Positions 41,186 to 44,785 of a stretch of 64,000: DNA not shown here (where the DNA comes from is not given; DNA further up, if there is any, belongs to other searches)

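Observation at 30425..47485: Intact 17-kb ORF: a giant adhesin with a pilin-like N-terminal helix instead of a sortase signal, built from four similarly organised beta-helix modules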

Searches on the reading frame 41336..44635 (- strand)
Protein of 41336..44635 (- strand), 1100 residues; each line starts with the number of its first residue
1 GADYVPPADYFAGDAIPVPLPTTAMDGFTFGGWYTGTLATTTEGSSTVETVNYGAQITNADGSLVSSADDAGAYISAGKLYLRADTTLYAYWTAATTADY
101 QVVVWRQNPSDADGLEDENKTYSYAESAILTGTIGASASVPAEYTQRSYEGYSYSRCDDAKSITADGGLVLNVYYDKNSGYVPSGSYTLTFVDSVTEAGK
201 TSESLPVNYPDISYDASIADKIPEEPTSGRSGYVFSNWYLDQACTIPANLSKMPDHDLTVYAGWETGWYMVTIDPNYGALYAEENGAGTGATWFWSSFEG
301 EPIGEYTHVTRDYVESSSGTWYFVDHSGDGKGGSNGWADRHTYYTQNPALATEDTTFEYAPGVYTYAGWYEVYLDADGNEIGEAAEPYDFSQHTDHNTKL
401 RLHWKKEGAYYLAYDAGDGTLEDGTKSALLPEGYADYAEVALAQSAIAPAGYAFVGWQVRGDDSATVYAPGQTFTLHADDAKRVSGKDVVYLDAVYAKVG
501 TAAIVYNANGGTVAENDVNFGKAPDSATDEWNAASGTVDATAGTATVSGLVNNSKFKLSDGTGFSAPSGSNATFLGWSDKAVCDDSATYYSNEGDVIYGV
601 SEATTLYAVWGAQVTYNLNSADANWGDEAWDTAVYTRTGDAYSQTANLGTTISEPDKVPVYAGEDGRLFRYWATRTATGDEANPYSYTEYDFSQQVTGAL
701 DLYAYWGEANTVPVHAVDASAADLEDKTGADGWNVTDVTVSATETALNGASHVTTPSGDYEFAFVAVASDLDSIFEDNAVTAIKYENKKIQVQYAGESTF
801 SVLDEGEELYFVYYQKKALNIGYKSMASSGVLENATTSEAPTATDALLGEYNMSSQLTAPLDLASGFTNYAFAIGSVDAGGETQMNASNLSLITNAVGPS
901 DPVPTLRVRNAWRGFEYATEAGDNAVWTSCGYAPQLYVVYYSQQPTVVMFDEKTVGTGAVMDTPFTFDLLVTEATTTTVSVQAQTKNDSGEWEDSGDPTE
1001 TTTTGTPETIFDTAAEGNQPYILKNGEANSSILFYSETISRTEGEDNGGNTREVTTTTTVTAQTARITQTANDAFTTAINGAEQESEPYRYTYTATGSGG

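Call 6: search_protein_families(library=pfam, proteins=[window:41336-44635:-], max_evalue=0.01)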
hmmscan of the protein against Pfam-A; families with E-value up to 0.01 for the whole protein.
window:41336-44635:- (1100 aa): 1 family
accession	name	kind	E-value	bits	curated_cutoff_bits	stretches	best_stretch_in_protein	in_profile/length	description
PF09479.16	Flg_new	-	3.4e-10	40.3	27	1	187-262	1-64/65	Listeria-Bacteroides repeat domain (List_Bact_rpt)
